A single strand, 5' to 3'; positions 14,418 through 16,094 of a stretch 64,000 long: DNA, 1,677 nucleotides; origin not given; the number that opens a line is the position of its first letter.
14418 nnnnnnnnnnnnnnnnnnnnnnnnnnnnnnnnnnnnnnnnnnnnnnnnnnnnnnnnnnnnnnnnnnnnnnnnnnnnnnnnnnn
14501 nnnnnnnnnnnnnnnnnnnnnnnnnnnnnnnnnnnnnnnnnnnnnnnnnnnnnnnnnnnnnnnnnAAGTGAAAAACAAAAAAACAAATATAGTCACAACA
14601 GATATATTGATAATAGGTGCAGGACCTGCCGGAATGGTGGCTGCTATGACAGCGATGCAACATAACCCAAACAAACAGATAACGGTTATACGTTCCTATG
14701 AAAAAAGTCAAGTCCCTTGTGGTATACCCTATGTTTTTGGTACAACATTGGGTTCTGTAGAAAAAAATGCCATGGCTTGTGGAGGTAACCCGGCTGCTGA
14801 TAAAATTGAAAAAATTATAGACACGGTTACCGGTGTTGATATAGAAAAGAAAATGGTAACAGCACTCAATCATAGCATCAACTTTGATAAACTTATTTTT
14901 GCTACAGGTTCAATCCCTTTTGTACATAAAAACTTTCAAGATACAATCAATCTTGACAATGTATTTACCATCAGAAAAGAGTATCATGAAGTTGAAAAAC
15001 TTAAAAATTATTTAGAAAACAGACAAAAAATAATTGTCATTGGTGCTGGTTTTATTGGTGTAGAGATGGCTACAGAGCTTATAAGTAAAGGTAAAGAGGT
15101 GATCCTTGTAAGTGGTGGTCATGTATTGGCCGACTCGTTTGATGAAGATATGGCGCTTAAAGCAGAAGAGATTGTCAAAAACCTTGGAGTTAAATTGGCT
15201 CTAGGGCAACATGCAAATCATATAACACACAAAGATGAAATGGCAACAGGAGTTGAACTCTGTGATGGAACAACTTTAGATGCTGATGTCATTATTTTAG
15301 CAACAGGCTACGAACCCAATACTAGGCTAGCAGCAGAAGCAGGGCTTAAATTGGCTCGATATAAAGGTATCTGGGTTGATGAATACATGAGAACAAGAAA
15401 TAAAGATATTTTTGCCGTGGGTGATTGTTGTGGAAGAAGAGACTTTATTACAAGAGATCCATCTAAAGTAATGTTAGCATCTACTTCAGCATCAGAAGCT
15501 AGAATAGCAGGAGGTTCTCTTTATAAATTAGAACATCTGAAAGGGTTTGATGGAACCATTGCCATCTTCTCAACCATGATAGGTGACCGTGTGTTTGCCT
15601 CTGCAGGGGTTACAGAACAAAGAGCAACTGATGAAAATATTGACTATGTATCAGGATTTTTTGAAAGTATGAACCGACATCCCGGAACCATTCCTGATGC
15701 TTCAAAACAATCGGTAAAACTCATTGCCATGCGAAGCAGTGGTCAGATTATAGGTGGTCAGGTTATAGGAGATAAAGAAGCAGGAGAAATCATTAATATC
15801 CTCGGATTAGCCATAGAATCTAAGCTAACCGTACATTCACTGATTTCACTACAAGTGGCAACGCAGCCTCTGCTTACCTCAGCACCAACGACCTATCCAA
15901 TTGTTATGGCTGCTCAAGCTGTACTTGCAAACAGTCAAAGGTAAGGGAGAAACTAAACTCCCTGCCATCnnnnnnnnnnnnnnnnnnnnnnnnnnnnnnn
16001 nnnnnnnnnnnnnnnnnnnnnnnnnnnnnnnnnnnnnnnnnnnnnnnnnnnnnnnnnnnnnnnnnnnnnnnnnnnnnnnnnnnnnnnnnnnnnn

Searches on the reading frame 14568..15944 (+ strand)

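Call 87: search_protein_families(library=pfam, proteins=[window:14568-15944:+], max_evalue=0.01)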
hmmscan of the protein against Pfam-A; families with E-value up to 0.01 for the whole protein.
window:14568-15944:+ (458 aa): 21 families
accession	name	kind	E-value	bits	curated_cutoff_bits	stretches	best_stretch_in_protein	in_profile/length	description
PF07992.20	Pyr_redox_2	-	9.4e-55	186.5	26.1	1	12-309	2-289/291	Pyridine nucleotide-disulphide oxidoreductase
PF13738.12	Pyr_redox_3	-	2.5e-17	63.5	30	1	95-285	114-305/305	Pyridine nucleotide-disulphide oxidoreductase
PF02852.28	Pyr_redox_dim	-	1.6e-15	57.7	25.3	1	339-441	7-107/110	Pyridine nucleotide-disulphide oxidoreductase, dimerisation domain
PF00070.33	Pyr_redox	-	6.3e-14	52.7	22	1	154-233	1-81/82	Pyridine nucleotide-disulphide oxidoreductase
PF03486.20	HI0933_like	-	5.3e-10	39.6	50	1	12-41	2-29/244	HI0933-like protein Rossmann domain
PF01266.30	DAO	-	1e-09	38.8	27.9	0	203-307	159-271/353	FAD dependent oxidoreductase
PF00890.30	FAD_binding_2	-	4.6e-07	29.8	20.4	1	12-41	1-28/414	FAD binding domain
PF01134.28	GIDA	-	3.9e-06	26.6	22.1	0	12-73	1-61/391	Glucose inhibited division protein A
PF01946.23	Thi4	-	7.4e-06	25.8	26.2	1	6-42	13-48/235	Thi4 family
PF13434.12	Lys_Orn_oxgnase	-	1.9e-05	24.4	21.3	0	97-177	139-213/339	L-lysine 6-monooxygenase/L-ornithine 5-monooxygenase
PF13450.12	NAD_binding_8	-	4.2e-05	24.2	21.9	0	15-41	1-25/68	NAD(P)-binding Rossmann-like domain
PF01488.26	Shikimate_DH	-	5.4e-05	23.7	24.3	0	151-182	11-42/138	Shikimate / quinate 5-dehydrogenase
PF04820.20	Trp_halogenase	-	7.8e-05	22.1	21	0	12-51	1-42/458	Tryptophan halogenase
PF13454.12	NAD_binding_9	-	8.2e-05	23.1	21.8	0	15-49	2-35/155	FAD-NAD(P)-binding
PF13241.12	NAD_binding_7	-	0.00015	22.7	22.1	1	152-270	7-89/104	Putative NAD(P)-binding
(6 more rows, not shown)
